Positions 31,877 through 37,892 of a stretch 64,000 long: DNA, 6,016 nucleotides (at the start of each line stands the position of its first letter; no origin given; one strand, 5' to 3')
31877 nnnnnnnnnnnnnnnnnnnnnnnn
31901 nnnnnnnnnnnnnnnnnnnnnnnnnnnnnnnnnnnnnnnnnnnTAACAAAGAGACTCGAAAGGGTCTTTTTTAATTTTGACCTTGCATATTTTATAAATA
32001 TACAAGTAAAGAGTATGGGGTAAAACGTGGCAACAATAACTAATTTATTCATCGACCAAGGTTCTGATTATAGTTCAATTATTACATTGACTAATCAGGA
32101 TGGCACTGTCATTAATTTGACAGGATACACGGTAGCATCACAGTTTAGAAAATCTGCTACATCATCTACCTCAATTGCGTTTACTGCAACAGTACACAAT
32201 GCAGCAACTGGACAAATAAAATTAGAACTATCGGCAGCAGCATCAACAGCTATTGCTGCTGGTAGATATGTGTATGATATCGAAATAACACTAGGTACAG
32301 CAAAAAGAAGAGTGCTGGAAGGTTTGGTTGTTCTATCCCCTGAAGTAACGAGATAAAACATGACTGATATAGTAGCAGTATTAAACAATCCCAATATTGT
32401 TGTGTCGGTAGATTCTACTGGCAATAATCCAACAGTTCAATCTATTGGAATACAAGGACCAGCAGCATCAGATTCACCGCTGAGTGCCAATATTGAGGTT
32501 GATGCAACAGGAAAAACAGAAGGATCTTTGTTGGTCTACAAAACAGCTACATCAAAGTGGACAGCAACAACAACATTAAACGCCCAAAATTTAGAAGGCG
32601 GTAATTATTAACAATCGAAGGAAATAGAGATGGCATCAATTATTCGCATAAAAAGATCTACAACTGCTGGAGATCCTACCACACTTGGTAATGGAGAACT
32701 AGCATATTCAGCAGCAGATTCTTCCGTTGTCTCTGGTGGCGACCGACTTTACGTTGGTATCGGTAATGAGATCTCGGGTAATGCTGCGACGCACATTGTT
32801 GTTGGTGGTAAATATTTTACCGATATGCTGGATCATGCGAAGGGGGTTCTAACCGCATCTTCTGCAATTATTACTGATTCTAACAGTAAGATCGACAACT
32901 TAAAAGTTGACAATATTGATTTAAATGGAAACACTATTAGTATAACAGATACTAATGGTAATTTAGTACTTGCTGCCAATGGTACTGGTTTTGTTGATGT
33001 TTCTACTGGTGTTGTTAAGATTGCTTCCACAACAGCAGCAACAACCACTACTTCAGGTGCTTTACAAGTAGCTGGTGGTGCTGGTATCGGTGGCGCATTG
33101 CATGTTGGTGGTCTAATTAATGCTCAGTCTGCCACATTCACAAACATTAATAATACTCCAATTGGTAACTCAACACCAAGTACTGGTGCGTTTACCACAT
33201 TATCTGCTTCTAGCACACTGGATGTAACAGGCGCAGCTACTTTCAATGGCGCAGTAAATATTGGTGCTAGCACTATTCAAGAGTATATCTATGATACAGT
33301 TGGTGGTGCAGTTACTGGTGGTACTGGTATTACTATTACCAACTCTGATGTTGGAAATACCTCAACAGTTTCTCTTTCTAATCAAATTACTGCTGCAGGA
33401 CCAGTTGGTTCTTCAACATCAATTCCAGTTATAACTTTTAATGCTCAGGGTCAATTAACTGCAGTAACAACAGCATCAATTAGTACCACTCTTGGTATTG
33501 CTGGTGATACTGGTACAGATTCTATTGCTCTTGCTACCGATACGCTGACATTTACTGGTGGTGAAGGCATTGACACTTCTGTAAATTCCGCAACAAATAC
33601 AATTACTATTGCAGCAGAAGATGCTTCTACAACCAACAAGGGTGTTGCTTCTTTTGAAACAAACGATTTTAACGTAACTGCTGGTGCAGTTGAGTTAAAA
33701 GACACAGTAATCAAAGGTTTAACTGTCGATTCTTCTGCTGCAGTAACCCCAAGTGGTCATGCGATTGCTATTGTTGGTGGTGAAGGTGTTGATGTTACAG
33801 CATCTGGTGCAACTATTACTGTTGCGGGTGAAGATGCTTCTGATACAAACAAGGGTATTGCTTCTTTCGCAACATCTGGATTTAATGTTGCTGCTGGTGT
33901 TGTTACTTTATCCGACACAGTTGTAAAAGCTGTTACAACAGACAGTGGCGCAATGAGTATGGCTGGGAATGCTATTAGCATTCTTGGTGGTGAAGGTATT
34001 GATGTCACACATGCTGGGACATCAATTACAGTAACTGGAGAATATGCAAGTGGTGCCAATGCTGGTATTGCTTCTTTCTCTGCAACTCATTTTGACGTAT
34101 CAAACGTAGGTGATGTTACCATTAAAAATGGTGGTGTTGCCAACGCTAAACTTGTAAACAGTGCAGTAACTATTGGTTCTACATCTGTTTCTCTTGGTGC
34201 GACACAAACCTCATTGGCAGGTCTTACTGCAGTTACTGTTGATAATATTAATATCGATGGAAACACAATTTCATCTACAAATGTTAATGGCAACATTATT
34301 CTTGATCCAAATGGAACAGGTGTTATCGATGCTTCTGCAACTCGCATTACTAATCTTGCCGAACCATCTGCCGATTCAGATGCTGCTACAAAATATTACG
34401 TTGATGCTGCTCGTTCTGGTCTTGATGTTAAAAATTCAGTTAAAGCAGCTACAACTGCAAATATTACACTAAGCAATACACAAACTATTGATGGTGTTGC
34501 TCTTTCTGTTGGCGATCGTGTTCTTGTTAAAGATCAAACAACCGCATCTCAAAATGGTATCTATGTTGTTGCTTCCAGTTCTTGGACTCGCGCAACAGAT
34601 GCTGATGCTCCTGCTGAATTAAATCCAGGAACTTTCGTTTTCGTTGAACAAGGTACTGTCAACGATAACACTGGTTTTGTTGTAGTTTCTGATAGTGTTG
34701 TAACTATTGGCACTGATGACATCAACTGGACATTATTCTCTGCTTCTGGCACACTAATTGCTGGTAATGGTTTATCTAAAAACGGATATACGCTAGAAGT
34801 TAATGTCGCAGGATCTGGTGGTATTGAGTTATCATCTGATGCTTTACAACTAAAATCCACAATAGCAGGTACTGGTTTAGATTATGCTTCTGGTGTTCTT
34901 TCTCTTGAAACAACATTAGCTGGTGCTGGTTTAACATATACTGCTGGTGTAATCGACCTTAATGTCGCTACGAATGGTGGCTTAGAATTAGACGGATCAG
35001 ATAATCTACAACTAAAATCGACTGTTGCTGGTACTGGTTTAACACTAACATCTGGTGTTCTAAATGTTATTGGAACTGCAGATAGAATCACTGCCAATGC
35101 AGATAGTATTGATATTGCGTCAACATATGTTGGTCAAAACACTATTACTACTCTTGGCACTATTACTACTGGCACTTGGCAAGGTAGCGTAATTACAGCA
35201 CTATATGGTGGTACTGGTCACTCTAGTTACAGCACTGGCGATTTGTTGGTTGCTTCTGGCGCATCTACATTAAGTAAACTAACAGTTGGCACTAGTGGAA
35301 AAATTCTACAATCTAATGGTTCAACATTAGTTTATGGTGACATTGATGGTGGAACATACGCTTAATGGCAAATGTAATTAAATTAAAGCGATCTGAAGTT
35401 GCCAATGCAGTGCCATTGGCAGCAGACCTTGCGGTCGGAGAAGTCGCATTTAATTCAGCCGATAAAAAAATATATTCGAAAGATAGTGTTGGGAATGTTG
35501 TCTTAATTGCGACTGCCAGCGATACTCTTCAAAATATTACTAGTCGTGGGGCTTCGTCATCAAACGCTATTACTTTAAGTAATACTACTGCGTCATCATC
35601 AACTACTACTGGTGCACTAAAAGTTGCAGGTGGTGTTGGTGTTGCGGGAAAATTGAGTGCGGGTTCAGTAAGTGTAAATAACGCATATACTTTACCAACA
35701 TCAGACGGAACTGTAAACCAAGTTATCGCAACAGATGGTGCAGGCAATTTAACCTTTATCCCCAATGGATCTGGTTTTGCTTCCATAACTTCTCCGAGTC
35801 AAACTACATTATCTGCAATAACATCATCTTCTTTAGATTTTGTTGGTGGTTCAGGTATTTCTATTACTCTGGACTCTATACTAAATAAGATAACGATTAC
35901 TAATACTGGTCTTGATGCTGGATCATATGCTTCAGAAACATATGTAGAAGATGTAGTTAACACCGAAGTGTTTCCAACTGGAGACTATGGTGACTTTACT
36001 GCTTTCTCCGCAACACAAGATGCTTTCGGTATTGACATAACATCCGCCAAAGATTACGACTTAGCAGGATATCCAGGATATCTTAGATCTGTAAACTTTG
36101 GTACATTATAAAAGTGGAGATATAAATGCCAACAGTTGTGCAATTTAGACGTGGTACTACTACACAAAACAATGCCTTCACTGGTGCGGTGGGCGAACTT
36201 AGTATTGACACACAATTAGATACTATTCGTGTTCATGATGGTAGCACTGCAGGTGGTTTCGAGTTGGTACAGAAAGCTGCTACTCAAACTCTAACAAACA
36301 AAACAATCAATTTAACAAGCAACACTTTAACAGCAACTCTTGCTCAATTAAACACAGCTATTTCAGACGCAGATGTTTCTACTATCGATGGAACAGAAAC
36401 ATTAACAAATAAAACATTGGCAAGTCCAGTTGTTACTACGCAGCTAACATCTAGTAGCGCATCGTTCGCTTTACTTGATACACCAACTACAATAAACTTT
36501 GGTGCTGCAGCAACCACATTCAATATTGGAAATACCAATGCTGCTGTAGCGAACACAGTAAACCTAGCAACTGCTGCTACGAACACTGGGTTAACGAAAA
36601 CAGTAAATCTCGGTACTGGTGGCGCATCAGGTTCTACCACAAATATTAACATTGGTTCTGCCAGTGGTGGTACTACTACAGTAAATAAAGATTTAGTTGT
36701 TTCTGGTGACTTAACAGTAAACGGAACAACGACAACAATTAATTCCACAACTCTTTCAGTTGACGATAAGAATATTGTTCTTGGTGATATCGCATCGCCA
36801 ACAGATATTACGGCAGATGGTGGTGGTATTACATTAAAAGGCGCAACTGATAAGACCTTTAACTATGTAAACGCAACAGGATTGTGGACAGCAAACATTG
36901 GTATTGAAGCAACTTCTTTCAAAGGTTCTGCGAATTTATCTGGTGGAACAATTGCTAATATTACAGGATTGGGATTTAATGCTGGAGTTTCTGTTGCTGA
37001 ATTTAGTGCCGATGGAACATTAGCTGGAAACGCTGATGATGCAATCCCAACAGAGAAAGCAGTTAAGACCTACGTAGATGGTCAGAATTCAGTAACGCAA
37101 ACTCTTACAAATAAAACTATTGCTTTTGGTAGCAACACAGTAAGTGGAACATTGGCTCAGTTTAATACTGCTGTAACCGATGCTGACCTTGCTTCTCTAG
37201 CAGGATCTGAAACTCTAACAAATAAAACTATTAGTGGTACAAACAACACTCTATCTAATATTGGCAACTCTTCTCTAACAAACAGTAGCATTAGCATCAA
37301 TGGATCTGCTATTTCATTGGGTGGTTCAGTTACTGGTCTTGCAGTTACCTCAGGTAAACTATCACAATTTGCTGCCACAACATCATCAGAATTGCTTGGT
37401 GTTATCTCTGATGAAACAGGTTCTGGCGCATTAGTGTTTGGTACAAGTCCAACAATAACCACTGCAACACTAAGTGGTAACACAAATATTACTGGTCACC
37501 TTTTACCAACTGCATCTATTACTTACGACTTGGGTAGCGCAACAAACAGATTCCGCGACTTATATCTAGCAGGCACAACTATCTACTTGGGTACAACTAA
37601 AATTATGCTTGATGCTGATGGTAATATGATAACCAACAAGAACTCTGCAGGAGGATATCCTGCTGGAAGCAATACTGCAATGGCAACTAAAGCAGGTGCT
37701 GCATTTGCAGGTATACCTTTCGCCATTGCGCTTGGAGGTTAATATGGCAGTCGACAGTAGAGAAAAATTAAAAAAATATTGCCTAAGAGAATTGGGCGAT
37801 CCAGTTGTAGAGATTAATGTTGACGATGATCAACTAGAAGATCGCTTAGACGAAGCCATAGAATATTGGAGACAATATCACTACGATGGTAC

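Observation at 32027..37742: Fibre operon with three tandem paralogues sharing an N-terminal attachment motif but different distal parts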

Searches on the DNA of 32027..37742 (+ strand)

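Call 5: search_dna_similar(query=window:32027-37742:+, collection=phages, mode=near, max_rows=30)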
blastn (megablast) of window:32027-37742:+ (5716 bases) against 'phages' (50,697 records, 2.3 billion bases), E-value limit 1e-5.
No match.

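Call 6: search_dna_similar(query=window:32027-37742:+, collection=phages, mode=distant, max_rows=30)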
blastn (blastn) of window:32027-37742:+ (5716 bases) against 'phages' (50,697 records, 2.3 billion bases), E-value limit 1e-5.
Records with a match: 25; places in all: 25; records where one place covers at least 80% of the query: 0.
Best place of each record, by identity: 60-80% 25.
By first word of the organism name: Synechococcus 7; Rhodococcus 5; Methylophilales 4; Pelagibacter 3; Xanthomonas 2; Marine 2; Limnohabitans 1; Caudoviricetes 1.
By host as written in the record: Synechococcus sp. MW02 4; Methylophilales_sp._H5P1 4; Candidatus Pelagibacter ubique HTCC1062 3; - 3; Rhodococcus equi NRRL B-16538 2; Rhodococcus erythropolis RIA 643 2; Synechococcus sp. CB0204 2; Limnohabitans sp. DCL3 1; and 4 more.
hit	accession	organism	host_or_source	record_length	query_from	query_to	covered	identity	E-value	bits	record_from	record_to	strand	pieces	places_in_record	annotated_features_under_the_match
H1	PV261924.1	Synechococcus phage RN05-S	Synechococcus sp. MW02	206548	1515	1843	6%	69.7%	4e-28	135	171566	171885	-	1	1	tail fiber-like protein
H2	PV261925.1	Synechococcus phage RB11-B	Synechococcus sp. MW02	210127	1515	1843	6%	69.7%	4e-28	135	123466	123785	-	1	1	tail fiber-like protein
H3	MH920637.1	Synechococcus phage S-B43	Synechococcus sp. MW02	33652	1515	1843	6%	69.7%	4e-28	135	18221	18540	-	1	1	hypothetical protein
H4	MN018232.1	Synechococcus phage S-B43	Synechococcus sp. MW02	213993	1515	1843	6%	69.7%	4e-28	135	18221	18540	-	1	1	hypothetical protein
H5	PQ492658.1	Limnohabitans phage DC31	Limnohabitans sp. DCL3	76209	2131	3160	6%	69.6%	1e-9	141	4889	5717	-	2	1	hypothetical protein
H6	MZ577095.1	Methylophilales phage Melnitz-1 EXVC043M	Methylophilales_sp._H5P1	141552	1573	1848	5%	65.6%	4e-8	69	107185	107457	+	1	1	tail fiber protein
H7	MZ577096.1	Methylophilales phage Melnitz-2 EXVC040M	Methylophilales_sp._H5P1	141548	1573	1848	5%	65.6%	4e-8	69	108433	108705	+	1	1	tail fiber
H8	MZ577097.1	Methylophilales phage Melnitz EXVC044M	Methylophilales_sp._H5P1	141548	1573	1848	5%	65.6%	4e-8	69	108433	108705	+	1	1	tail fiber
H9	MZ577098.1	Methylophilales phage Melnitz-3 EXVC039M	Methylophilales_sp._H5P1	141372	1573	1848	5%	65.6%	4e-8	69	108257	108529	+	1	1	tail fiber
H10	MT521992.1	Rhodococcus phage NiceHouse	Rhodococcus erythropolis NRRL B-1574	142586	2431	2631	4%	69.0%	8e-11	78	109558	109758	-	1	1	197: hypothetical protein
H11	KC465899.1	Pelagibacter phage HTVC008M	Candidatus Pelagibacter ubique HTCC1062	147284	4090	4278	3%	69.3%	7e-12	81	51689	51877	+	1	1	hypothetical protein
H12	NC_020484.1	Pelagibacter phage HTVC008M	Candidatus Pelagibacter ubique HTCC1062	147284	4090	4278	3%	69.3%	7e-12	81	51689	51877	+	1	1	baseplate wedge initiator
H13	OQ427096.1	Xanthomonas phage X1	Xanthomonas campestris pv. campestris ...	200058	2424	2594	3%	70.8%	6e-13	84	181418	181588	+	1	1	hypothetical protein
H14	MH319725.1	Marine virus AG-345-D19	single cell amplified by WGA-X; seawater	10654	4673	4838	3%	70.5%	2e-11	80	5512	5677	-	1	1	record has no annotation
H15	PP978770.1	Rhodococcus phage Francesca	Rhodococcus equi NRRL B-16538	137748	2451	2613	3%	69.9%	1e-9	74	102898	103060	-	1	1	184: hypothetical protein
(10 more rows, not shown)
